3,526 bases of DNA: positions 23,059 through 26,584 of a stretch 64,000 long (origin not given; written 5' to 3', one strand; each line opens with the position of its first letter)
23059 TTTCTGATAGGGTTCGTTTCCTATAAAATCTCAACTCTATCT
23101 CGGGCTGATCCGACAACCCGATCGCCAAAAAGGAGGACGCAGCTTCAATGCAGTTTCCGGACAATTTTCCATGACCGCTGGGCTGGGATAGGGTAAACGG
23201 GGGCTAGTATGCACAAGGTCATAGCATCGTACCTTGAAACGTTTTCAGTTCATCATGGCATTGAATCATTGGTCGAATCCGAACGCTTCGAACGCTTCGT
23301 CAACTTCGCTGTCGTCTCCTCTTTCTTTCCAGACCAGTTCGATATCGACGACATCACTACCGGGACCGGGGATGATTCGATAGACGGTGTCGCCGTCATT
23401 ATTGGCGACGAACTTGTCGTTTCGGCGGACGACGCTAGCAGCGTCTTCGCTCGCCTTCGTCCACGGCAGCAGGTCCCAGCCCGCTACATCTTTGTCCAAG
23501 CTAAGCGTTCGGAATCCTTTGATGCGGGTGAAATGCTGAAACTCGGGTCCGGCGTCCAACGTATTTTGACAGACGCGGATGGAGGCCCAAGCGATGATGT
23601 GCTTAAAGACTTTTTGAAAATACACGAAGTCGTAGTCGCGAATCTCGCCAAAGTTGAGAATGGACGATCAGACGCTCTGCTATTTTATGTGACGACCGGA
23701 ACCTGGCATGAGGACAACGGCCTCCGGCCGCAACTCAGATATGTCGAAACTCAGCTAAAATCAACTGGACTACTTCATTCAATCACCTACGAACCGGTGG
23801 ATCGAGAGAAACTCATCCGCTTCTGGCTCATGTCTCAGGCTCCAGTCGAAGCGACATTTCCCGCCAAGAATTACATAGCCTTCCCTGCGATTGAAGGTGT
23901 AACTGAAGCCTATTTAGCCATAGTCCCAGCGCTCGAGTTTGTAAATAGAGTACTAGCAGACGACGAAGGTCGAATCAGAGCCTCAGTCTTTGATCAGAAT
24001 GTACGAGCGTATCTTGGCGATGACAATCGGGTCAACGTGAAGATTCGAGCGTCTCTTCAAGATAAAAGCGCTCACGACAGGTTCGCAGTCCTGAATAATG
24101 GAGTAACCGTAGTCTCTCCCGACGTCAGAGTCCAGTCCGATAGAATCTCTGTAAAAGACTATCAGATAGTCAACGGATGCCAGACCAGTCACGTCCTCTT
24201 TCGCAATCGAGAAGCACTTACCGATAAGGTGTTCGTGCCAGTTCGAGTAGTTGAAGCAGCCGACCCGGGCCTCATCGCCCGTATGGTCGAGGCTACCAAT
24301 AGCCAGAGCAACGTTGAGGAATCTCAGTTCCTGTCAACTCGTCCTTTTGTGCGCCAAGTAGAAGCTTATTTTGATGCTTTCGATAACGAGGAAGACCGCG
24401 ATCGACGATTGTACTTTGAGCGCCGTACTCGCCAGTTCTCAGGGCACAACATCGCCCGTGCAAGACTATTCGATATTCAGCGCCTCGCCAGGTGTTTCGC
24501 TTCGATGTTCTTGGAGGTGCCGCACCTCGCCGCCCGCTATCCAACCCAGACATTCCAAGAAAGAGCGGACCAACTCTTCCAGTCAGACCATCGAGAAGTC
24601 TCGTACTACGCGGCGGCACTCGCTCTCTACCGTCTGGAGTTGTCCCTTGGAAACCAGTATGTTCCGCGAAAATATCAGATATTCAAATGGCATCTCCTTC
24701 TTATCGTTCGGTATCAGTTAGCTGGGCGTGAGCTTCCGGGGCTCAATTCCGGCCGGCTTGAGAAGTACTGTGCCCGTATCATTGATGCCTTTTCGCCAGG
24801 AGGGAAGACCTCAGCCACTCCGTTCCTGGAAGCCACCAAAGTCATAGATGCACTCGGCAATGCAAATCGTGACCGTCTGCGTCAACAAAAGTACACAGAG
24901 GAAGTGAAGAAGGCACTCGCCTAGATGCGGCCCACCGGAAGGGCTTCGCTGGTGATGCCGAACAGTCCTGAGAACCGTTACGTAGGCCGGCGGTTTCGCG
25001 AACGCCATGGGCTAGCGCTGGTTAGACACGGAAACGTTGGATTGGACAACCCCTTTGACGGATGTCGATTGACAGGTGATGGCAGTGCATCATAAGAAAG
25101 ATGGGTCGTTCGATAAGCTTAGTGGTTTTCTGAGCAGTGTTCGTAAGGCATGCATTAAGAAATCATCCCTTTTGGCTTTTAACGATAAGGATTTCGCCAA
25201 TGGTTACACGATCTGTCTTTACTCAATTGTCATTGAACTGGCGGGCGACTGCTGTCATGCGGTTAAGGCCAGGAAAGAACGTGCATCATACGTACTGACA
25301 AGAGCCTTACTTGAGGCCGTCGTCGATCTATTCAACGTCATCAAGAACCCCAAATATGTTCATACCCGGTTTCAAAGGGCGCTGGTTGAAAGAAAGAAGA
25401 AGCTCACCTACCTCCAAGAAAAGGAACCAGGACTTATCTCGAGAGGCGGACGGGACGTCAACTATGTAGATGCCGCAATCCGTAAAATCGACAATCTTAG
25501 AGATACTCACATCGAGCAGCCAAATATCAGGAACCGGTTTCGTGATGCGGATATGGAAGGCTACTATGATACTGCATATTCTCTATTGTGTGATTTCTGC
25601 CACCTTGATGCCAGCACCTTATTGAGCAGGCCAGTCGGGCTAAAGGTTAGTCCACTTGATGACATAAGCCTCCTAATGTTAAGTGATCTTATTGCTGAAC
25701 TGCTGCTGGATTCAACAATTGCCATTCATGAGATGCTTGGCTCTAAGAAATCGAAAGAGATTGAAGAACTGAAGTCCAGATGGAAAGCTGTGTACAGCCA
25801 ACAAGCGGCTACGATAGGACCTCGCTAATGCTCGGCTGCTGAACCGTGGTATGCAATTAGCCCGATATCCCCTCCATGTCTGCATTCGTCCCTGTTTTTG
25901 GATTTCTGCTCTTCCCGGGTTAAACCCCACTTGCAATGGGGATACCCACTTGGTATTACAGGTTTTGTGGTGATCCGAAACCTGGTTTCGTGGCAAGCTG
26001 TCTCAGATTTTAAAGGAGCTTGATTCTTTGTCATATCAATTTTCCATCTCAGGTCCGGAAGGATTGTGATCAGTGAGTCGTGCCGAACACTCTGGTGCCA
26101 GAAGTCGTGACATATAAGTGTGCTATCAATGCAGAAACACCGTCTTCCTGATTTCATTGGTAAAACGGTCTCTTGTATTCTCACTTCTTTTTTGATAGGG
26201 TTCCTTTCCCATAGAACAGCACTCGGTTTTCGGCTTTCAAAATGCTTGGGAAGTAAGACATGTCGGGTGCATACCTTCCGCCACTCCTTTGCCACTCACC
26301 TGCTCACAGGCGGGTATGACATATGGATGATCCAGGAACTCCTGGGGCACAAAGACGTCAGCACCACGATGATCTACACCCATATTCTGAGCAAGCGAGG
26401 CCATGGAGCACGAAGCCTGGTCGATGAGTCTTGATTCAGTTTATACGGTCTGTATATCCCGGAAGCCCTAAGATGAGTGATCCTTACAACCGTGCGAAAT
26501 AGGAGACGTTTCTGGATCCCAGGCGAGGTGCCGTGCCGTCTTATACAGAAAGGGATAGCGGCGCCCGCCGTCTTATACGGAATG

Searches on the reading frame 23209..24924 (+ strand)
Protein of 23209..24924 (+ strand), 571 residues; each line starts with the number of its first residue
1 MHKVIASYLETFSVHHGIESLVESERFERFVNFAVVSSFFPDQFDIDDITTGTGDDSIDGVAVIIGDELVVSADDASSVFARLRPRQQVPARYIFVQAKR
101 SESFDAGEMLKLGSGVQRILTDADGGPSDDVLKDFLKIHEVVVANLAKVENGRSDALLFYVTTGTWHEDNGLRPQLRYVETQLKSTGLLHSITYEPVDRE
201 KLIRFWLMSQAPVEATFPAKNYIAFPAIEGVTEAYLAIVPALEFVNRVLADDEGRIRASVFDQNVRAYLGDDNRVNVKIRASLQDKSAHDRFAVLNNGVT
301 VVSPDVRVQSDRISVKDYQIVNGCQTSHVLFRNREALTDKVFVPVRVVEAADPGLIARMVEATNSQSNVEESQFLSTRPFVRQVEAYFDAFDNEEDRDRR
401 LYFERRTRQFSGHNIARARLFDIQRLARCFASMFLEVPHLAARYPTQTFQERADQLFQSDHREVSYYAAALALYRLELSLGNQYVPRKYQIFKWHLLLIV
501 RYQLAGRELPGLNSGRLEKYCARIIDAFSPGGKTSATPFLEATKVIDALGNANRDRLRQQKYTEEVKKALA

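Call 4: search_protein_families(library=pfam, proteins=[window:23209-24924:+], max_evalue=0.1)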
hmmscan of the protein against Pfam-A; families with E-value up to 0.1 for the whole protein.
window:23209-24924:+ (571 aa): 1 family
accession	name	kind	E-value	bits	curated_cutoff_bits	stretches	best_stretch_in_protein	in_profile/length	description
PF10592.14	AIPR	-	1.1e-40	140.7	25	1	261-507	1-273/308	AIPR protein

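Call 5: search_protein_families(library=padloc, proteins=[window:23209-24924:+], max_evalue=0.1)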
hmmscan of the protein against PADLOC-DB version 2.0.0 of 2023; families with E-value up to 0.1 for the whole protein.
window:23209-24924:+ (571 aa): 2 families
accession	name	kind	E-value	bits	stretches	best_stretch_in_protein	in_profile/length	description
PDLC02357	AbiU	-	3.4e-104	348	1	2-570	3-534/537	AbiU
PDLC02207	MzaE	-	2.6e-09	34.2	1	259-405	243-402/598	-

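Call 6: search_protein_families(library=ncbifam, proteins=[window:23209-24924:+], max_evalue=0.1)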
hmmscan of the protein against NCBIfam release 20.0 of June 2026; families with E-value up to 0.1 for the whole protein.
window:23209-24924:+ (571 aa): 1 family
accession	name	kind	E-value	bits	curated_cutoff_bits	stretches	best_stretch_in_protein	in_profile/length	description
NF041935.1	MzaE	equivalog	1.5e-12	46.9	1050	1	258-407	241-403/593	MZA anti-phage system associated AIPR family protein MzaE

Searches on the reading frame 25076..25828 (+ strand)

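Call 4: search_protein_families(library=pfam, proteins=[window:25076-25828:+], max_evalue=0.1)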
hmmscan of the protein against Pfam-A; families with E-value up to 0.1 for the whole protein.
window:25076-25828:+ (250 aa): 1 family
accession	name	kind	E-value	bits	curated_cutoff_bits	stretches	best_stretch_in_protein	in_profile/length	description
PF18928.5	DUF5677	-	6.4e-16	59.3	27.1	1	44-182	3-155/166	Family of unknown function (DUF5677)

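Call 5: search_protein_families(library=padloc, proteins=[window:25076-25828:+], max_evalue=0.1)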
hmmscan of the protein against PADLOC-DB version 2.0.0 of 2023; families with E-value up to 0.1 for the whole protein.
window:25076-25828:+ (250 aa): 0 families

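Call 6: search_protein_families(library=ncbifam, proteins=[window:25076-25828:+], max_evalue=0.1)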
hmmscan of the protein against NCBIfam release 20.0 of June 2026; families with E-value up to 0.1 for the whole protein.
window:25076-25828:+ (250 aa): 1 family
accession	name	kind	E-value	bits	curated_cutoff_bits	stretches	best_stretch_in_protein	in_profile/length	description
NF007300.0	PRK09778.1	equivalog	0.048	14.2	99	0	62-111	29-77/97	type I toxin-antitoxin system antitoxin YafN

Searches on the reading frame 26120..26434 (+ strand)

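Call 70: search_protein_families(library=ncbifam, proteins=[window:26120-26434:+], max_evalue=0.001)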
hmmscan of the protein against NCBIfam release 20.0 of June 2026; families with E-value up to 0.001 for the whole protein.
window:26120-26434:+ (104 aa): 11 families
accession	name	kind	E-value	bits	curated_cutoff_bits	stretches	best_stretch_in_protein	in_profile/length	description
TIGR02249.1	integrase_gron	subfamily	4.3e-23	82.2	265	1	45-102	256-313/315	integron integrase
TIGR02225.1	recomb_XerD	equivalog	3.4e-19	69.3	329.6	1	46-92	231-277/290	site-specific tyrosine recombinase XerD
NF001399.0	PRK00283.1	subfamily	1.1e-18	67.5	279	1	49-93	243-287/300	tyrosine recombinase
TIGR02224.1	recomb_XerC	equivalog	3.5e-18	66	335.15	1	44-91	232-279/295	tyrosine recombinase XerC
NF011946.0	PRK15417.1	equivalog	4.1e-18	65.6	435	1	45-102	271-328/337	integron integrase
NF040815.2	recomb_XerA_Arch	equivalog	1.2e-17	64.3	220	1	46-90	211-255/263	site-specific tyrosine recombinase/integron integrase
NF002331.0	PRK01287.1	subfamily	1.1e-11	44.3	371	1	45-89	268-312/365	site-specific tyrosine recombinase XerC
NF003462.0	PRK05084.1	equivalog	4.3e-10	38.9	267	1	48-96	303-351/360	tyrosine recombinase XerS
NF041502.1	integrase_1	equivalog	0.00011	21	350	1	52-90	323-361/484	site-specific integrase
NF007370.0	PRK09870.1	subfamily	0.00048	19.8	221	1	48-93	138-183/200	tyrosine-type DNA invertase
NF040693.1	recomb_GmtY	equivalog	0.00086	18.6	340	1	35-88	381-431/441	gamma-mobile-trio recombinase GmtY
